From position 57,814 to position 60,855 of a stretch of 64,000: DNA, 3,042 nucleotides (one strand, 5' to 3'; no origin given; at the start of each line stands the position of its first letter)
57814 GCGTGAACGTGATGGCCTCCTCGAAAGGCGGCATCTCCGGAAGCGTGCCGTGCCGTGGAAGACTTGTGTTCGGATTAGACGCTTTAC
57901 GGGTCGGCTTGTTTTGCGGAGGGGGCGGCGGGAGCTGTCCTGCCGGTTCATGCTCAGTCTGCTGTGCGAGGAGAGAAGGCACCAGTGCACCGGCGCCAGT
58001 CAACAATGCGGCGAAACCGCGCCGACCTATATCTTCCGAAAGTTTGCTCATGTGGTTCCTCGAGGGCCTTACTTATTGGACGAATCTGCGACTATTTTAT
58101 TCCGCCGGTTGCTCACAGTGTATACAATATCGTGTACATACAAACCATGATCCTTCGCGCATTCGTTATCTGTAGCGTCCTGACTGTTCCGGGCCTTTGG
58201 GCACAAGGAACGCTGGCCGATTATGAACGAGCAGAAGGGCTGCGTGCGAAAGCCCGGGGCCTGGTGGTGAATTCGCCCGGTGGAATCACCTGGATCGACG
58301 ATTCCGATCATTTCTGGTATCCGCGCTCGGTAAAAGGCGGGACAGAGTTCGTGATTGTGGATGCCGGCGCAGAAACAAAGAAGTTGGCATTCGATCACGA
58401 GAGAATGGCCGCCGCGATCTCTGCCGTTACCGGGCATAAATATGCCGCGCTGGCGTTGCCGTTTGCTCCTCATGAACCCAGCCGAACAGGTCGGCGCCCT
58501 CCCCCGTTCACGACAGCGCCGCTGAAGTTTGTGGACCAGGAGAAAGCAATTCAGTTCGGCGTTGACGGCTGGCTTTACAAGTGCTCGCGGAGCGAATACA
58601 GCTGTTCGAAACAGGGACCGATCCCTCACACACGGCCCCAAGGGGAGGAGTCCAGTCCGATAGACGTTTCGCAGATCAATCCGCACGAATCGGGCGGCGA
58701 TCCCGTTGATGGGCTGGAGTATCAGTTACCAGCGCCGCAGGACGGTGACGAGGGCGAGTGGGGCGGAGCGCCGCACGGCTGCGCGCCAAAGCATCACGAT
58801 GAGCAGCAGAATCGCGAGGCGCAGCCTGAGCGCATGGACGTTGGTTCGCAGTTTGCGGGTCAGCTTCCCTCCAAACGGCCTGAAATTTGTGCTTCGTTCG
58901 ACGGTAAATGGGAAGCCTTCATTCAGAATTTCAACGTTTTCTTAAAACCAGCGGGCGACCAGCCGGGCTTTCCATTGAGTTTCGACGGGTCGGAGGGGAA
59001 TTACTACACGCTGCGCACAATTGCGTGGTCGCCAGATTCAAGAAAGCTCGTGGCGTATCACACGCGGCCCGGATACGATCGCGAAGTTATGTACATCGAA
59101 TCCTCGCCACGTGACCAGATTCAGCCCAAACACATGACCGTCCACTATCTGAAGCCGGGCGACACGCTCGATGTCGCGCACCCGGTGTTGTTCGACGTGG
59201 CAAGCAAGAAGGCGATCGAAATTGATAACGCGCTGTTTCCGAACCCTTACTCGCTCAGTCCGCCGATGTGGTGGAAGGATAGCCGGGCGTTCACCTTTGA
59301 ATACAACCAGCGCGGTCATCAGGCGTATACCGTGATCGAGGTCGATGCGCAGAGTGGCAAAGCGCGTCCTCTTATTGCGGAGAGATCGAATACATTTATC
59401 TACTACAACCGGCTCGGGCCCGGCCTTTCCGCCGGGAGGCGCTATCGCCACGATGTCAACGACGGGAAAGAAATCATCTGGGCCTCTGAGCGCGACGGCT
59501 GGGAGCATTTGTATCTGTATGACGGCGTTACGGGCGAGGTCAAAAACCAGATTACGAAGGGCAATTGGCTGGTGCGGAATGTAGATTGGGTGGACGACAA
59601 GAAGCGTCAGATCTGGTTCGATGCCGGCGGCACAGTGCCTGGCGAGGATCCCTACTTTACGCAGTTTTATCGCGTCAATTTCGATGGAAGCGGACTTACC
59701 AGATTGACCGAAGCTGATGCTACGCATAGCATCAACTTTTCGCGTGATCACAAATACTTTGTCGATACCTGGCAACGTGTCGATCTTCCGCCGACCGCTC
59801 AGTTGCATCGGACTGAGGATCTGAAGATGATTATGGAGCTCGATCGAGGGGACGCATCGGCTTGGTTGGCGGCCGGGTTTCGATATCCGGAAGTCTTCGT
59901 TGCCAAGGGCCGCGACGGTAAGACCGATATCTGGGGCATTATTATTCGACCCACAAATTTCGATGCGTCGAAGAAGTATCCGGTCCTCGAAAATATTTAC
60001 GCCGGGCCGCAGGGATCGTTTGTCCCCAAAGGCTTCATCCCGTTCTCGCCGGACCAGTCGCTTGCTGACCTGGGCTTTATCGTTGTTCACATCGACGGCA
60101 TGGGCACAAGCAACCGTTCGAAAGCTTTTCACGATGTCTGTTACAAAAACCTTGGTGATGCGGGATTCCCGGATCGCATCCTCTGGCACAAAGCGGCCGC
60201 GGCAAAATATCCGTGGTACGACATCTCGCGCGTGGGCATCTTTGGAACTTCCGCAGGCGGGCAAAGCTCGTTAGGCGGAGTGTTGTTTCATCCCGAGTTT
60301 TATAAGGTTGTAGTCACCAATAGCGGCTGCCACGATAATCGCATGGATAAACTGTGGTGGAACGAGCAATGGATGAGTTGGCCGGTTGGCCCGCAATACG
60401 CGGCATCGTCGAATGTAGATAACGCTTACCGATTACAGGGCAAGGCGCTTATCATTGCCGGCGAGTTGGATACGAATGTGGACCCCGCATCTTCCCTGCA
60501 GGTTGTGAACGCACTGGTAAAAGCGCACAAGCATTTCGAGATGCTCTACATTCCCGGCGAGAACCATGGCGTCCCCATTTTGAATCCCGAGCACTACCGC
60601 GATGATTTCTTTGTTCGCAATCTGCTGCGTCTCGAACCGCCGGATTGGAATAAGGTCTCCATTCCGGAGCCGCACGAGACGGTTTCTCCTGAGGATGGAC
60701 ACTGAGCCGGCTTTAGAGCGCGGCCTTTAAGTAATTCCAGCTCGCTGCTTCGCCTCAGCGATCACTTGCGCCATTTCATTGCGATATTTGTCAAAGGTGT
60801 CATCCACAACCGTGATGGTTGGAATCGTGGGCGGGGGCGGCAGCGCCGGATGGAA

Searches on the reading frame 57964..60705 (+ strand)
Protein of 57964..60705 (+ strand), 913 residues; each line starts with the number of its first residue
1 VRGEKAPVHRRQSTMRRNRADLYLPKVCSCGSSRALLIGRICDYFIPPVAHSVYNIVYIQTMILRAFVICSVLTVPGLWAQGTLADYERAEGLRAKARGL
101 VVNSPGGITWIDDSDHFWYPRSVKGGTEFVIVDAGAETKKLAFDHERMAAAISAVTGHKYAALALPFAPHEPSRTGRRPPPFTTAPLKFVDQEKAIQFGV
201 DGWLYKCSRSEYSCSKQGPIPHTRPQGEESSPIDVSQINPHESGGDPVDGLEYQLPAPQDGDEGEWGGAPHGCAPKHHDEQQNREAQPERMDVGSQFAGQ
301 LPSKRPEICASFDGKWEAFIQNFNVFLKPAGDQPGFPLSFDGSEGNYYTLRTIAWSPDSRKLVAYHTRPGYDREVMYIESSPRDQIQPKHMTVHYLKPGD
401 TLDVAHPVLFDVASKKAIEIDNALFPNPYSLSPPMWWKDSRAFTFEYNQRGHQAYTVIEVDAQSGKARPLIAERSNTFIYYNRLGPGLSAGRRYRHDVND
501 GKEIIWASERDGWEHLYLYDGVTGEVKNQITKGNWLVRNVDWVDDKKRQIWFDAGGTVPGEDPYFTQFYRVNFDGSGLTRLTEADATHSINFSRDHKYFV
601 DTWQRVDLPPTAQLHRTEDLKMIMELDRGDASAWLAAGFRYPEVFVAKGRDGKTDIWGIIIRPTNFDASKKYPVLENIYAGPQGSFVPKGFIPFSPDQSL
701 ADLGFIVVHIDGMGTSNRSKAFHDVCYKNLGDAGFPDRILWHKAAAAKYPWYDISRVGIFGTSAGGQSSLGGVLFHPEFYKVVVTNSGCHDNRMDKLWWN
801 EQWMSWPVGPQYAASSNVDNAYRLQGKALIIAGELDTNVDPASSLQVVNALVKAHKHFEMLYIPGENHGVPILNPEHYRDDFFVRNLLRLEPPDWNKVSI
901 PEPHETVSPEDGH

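Call 43: search_protein_families(library=ncbifam, proteins=[window:57964-60705:+], max_evalue=0.00001)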
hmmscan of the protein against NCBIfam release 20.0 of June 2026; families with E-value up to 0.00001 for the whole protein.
window:57964-60705:+ (913 aa): 1 family
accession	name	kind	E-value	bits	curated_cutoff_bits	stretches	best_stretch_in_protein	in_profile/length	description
NF053518.1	DipepPtdsDpp5Prph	equivalog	1.5e-12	46.9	900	1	499-870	257-633/655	dipeptidyl-peptidase Dpp5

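Call 50: search_protein_families(library=pfam, proteins=[window:57964-60705:+], max_evalue=0.01)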
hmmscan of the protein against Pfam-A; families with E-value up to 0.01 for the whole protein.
window:57964-60705:+ (913 aa): 5 families
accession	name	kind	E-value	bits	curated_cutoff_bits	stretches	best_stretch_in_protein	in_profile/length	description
PF00930.27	DPPIV_N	-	5.6e-44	150.8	22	1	308-610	48-354/354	Dipeptidyl peptidase IV (DPP IV) N-terminal region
PF00326.27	Peptidase_S9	-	1.4e-41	142.8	22.6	1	698-871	8-190/213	Prolyl oligopeptidase family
PF00756.26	Esterase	-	1.3e-06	28.9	22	1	747-871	108-232/251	Putative esterase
PF02129.25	Peptidase_S15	-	0.00036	20.8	23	1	695-812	42-151/262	X-Pro dipeptidyl-peptidase (S15 family)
PF22254.1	TFA2_E-tether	-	0.0034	17.3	23.8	0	599-616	9-26/34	Tfa2 E-tether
